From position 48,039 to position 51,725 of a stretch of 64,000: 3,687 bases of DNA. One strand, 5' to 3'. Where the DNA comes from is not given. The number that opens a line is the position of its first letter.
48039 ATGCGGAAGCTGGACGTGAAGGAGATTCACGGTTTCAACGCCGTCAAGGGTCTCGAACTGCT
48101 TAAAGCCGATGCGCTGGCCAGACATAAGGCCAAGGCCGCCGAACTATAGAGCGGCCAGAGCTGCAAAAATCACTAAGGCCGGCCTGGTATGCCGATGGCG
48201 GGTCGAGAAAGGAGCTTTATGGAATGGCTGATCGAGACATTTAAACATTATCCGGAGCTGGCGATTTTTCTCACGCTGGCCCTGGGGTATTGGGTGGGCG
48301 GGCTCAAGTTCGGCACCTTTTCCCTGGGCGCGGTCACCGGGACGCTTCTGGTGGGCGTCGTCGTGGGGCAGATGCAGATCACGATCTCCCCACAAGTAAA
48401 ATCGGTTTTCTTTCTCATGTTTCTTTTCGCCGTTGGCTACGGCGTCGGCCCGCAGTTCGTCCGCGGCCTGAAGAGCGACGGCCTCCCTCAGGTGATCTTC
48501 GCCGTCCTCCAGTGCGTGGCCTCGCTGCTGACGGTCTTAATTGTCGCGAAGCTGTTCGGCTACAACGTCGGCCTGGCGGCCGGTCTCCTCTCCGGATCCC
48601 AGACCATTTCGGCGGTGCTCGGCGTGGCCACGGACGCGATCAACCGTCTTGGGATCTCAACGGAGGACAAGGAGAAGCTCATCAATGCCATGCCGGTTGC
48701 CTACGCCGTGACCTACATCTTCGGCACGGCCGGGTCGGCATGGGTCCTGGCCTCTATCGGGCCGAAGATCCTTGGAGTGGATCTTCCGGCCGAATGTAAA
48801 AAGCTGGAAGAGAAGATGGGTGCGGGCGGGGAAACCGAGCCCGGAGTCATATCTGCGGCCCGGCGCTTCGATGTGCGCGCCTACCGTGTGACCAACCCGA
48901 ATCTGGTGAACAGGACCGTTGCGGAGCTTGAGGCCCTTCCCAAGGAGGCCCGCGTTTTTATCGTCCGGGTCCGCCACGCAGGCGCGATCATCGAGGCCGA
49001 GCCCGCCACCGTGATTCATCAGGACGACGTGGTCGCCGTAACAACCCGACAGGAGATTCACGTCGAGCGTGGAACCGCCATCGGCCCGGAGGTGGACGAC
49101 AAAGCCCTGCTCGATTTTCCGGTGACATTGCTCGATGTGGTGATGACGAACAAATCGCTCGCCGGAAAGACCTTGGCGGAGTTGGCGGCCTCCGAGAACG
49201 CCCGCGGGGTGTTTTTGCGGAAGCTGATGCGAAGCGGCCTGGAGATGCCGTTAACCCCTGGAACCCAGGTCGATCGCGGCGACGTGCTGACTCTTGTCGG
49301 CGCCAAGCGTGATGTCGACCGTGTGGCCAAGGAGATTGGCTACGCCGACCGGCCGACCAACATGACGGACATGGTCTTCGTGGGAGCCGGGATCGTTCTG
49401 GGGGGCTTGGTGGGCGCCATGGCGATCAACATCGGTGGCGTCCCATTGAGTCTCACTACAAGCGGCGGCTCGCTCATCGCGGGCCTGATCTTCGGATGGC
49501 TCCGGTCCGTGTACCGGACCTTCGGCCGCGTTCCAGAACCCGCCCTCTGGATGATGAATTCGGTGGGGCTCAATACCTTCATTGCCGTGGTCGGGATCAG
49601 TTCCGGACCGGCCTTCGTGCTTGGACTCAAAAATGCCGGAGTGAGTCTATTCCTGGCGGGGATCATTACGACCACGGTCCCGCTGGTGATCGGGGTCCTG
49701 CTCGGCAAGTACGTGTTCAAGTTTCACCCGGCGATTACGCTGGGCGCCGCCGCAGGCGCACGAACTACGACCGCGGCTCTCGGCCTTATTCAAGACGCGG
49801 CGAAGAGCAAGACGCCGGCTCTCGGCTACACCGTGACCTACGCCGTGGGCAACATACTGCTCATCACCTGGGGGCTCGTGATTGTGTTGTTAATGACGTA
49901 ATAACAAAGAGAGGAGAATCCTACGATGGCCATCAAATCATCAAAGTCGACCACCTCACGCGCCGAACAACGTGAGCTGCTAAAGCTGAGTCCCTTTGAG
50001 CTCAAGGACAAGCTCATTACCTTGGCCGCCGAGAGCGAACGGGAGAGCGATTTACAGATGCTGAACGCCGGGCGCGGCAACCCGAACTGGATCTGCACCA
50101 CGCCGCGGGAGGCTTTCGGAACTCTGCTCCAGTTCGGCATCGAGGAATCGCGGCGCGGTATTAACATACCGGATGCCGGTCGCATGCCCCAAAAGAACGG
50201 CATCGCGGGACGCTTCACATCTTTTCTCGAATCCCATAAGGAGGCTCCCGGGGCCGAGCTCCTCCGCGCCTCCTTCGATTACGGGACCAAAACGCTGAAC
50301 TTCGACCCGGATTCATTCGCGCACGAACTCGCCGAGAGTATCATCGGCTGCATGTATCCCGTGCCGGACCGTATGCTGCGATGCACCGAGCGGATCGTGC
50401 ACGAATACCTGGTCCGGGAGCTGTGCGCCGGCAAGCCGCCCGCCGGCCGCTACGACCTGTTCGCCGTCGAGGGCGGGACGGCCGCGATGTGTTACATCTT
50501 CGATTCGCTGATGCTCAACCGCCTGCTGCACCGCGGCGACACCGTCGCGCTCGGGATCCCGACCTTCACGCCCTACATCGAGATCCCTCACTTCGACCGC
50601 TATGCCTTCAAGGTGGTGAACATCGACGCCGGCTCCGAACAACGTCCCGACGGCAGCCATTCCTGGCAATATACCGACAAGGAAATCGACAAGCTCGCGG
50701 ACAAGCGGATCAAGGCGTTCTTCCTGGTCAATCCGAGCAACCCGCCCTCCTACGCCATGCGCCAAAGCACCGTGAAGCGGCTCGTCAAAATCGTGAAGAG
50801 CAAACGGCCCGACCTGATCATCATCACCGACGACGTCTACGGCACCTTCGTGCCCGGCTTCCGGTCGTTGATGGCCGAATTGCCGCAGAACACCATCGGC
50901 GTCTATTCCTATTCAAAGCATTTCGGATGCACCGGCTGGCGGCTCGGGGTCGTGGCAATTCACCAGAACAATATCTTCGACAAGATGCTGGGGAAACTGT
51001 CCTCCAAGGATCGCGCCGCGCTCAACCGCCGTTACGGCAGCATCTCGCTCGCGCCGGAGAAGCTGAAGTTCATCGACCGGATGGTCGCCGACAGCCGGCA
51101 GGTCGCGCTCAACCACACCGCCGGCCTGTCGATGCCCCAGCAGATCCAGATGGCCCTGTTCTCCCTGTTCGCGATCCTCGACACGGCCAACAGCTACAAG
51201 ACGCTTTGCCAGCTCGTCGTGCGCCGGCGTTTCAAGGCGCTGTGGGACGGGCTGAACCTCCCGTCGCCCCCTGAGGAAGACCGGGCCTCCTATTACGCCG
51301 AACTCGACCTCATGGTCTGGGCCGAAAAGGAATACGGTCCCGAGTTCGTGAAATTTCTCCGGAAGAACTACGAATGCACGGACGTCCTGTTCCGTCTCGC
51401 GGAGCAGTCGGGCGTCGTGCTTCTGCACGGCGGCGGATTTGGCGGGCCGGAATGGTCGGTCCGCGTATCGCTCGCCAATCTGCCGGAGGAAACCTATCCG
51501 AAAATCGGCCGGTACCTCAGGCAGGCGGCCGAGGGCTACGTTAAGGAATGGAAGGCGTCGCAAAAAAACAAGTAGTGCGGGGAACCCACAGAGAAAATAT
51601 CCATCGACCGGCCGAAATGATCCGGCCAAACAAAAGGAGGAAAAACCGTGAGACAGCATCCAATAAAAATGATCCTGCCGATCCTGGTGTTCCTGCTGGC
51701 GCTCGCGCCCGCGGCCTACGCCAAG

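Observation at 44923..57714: Composite amino-acid deamidation / decarboxylation / antiport island, a candidate acid-tolerance or proton-motive module in an unreported combination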

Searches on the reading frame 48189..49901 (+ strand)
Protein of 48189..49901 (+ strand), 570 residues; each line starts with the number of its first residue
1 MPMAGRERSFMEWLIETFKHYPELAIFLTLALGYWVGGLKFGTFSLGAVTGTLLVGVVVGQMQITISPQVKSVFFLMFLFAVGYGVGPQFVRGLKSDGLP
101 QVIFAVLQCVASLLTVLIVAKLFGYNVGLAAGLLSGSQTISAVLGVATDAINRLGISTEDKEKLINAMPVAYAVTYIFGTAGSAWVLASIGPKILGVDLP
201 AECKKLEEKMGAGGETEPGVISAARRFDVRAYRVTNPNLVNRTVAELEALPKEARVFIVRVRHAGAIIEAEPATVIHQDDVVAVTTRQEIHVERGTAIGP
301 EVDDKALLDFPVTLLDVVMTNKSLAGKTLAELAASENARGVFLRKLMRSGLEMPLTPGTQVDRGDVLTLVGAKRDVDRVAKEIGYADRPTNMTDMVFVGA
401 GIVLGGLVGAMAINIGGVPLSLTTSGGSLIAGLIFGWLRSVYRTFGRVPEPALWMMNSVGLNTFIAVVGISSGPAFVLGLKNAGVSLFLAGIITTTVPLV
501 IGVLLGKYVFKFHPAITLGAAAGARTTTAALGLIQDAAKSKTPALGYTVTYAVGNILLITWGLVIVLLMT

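Call 3: search_protein_families(library=pfam, proteins=[window:48189-49901:+])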
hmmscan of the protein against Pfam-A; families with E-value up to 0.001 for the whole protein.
window:48189-49901:+ (570 aa): 2 families
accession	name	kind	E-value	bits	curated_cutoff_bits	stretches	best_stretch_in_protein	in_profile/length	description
PF06826.17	Asp-Al_Ex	-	1.5e-82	275.8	27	2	398-566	2-166/167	Predicted Permease Membrane Region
PF02080.26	TrkA_C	-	2.9e-17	62.8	27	2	318-384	6-71/71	TrkA-C domain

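Call 4: search_protein_families(library=ncbifam, proteins=[window:48189-49901:+])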
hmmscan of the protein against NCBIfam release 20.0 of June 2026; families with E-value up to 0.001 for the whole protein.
window:48189-49901:+ (570 aa): 4 families
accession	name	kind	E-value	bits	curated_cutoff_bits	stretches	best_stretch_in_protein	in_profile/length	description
TIGR03802.1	Asp_Ala_antiprt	equivalog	1.6e-208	693.9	546.95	1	12-569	1-562/562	aspartate-alanine antiporter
NF003440.0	PRK04972.1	equivalog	1.3e-96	324.6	645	1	22-568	13-556/561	aspartate:alanine antiporter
NF003007.0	PRK03818.1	equivalog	4.2e-68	230.2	449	1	28-569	13-549/553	putative transporter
TIGR01625.1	YidE_YbjL_dupl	subfamily_domain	2.7e-44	150.6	71.95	2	402-552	1-153/154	AspT/YidE/YbjL antiporter duplication domain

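Call 46: search_solved_structures(query=window:48189-49901:+, show_alignments=1)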
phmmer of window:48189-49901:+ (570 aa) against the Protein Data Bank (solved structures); distinct sequences matched with E-value up to 0.001: 4.
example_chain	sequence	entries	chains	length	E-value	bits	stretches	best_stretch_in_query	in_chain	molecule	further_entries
8xw5_A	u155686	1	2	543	1e-60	209.3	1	22-569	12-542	Aspartate/alanine antiporter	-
8y1x_A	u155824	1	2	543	1.9e-60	208.4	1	22-569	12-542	Aspartate/alanine antiporter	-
9veb_A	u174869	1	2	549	5.4e-59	203.6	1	22-569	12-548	Aspartate/alanine antiporter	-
9oqy_A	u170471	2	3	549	9e-59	202.9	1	22-569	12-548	Aspartate/alanine antiporter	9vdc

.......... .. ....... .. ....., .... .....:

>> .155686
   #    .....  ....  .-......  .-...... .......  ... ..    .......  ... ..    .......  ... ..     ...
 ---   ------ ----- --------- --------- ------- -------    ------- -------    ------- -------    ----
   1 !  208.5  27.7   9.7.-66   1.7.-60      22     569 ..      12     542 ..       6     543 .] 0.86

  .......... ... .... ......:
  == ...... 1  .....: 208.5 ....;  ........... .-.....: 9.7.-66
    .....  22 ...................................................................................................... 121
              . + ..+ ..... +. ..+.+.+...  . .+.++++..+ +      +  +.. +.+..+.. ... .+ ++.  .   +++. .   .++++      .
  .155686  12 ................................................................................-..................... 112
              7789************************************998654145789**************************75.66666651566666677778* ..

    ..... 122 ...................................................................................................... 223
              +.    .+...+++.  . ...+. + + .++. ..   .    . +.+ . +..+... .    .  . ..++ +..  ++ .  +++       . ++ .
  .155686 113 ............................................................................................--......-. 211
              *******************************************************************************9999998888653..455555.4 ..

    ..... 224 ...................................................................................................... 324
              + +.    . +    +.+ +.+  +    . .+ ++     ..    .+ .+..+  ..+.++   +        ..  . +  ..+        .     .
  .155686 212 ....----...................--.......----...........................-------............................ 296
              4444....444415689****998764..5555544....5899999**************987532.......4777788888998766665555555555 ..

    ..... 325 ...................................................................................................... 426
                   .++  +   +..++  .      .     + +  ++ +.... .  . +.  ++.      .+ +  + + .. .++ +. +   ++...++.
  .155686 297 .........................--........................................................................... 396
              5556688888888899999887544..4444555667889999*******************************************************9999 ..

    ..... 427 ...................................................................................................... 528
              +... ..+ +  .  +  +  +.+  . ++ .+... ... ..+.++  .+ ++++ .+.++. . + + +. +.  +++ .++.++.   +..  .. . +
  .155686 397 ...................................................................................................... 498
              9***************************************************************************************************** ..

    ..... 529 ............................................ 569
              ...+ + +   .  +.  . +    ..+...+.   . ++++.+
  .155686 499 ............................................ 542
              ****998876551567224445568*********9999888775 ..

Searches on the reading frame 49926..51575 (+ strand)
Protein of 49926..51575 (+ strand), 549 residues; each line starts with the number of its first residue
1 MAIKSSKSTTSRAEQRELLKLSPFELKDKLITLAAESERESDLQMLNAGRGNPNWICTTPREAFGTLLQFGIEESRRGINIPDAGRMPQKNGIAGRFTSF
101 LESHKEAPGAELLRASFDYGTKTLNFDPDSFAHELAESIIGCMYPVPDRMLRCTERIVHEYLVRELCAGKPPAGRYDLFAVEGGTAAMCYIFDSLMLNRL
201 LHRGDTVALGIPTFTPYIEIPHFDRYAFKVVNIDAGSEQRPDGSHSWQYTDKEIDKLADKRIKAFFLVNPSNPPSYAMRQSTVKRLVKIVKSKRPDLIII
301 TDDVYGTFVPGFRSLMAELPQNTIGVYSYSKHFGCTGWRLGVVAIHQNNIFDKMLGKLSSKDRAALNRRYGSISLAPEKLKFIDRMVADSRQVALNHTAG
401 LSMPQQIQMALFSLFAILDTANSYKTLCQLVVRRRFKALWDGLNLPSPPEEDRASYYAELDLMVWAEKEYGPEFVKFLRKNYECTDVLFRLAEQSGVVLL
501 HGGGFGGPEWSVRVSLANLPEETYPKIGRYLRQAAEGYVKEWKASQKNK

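Call 3: search_protein_families(library=pfam, proteins=[window:49926-51575:+])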
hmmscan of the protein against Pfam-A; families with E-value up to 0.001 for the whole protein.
window:49926-51575:+ (549 aa): 1 family
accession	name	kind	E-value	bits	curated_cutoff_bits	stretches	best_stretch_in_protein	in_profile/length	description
PF00155.27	Aminotran_1_2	-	6.6e-21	75.3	19.7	1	196-352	81-239/361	Aminotransferase class I and II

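Call 4: search_protein_families(library=ncbifam, proteins=[window:49926-51575:+])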
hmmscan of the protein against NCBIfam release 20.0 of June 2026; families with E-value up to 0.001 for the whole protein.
window:49926-51575:+ (549 aa): 43 families (the best 25 are shown)
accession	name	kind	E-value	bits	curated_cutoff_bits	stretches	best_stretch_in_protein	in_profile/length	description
NF006755.0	PRK09275.1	equivalog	5.2e-238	790.7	321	1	14-547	4-529/530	bifunctional aspartate transaminase/aspartate 4-decarboxylase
TIGR03801.1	asp_4_decarbox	equivalog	1.5e-236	785.8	435.1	1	21-542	1-521/521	aspartate 4-decarboxylase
NF041364.1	GntC_guanitoxin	equivalog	8.7e-22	77.5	415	1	196-348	76-224/356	guanitoxin biosynthesis PLP-dependent (S)-gamma-hydroxy-L-arginine cyclodehydratase GntC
NF004975.0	PRK06348.1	equivalog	5.4e-17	61.9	549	1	195-344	104-247/384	pyridoxal phosphate-dependent aminotransferase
NF005744.0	PRK07568.1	subfamily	2.6e-14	52.8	389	1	177-386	90-290/398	pyridoxal phosphate-dependent aminotransferase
NF005732.0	PRK07550.1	equivalog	1.6e-13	50.5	366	1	200-350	113-258/389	aminotransferase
NF041091.1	asp_aminotase_Arch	equivalog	4e-13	49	550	1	245-367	144-266/376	aspartate aminotransferase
NF004870.0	PRK06225.1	equivalog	5.4e-13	48.4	351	1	197-355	100-248/380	pyridoxal phosphate-dependent aminotransferase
TIGR01265.1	tyr_nico_aTase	subfamily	1.9e-12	46.9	292.45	1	177-352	98-263/403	tyrosine/nicotianamine family aminotransferase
NF005816.0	PRK07682.1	equivalog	6.7e-12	44.7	620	1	244-355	146-258/390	aminotransferase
NF005588.0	PRK07309.1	equivalog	1.4e-11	44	576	1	196-347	107-253/391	pyridoxal phosphate-dependent aminotransferase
NF005593.0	PRK07324.1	equivalog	1.7e-11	43.8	476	1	194-353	94-243/373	aminotransferase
NF006514.0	PRK08960.1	equivalog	8.3e-11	41.3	554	1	244-350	148-253/388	pyridoxal phosphate-dependent aminotransferase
NF004770.0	PRK06108.1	subfamily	9.2e-11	41.2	422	1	198-393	114-306/396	pyridoxal phosphate-dependent aminotransferase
NF005305.0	PRK06836.1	equivalog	1.3e-10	41.1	376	1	220-348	129-263/396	pyridoxal phosphate-dependent aminotransferase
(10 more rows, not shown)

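Call 36: list_cluster_members(proteins=[window:49926-51575:+, window:48189-49901:+, window:52930-54621:+, window:55774-56970:+, window:57055-57714:+, window:38010-39677:+, window:54689-55726:+, window:45333-48149:+])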
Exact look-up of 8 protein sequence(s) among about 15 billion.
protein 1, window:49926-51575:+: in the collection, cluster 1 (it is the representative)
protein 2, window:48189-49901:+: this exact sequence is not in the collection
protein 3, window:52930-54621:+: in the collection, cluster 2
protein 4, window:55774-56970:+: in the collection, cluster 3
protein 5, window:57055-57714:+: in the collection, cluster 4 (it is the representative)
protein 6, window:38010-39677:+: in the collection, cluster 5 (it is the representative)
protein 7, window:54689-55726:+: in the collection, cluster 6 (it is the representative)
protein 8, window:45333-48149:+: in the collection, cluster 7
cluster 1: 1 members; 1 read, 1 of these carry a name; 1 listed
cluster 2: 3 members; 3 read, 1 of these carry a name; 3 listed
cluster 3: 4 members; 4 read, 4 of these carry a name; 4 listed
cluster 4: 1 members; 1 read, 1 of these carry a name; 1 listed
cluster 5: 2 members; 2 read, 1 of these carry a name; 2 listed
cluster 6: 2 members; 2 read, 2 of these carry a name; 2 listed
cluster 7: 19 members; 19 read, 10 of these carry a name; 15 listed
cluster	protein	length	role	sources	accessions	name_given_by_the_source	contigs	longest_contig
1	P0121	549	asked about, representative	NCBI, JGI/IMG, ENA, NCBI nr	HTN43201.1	MAG TPA: bifunctional aspartate transaminase/aspartate 4-decarboxylase [Nitrospiria ... | aspartate 4-decarboxylase | bifunctional aspartate transaminase/aspartate 4-decarboxylase [Nitrospiria bacterium]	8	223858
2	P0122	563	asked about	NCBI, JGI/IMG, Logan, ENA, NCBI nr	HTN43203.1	MAG TPA: aspartate-alanine antiporter [Nitrospiria bacterium] | putative transport protein | aspartate-alanine antiporter [Nitrospiria bacterium]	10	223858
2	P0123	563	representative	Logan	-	-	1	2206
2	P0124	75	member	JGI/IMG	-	-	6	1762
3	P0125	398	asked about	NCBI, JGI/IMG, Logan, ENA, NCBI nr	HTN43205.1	MAG TPA: DcaP family trimeric outer membrane transporter [Nitrospiria bacterium] | hypothetical protein | DcaP family trimeric outer membrane transporter [Nitrospiria bacterium]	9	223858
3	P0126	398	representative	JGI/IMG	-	hypothetical protein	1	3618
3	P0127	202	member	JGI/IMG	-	hypothetical protein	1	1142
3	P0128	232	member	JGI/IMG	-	hypothetical protein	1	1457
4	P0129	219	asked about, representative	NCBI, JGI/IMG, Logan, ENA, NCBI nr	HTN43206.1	MAG TPA: MarC family protein [Nitrospiria bacterium] | multiple antibiotic resistance protein | MarC family protein [Nitrospiria bacterium]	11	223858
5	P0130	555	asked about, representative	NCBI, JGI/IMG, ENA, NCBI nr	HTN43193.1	MAG TPA: glucose-6-phosphate isomerase [Nitrospiria bacterium] | glucose-6-phosphate isomerase | glucose-6-phosphate isomerase [Nitrospiria bacterium]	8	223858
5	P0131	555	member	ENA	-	-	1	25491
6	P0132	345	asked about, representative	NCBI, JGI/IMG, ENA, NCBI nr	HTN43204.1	MAG TPA: glutaminase A [Nitrospiria bacterium] | glutaminase A [Nitrospiria bacterium]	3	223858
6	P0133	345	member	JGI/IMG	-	glutaminase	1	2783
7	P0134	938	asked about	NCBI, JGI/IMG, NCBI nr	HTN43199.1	MAG TPA: decarboxylase [Nitrospiria bacterium] | decarboxylase [Nitrospiria bacterium]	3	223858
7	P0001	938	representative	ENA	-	-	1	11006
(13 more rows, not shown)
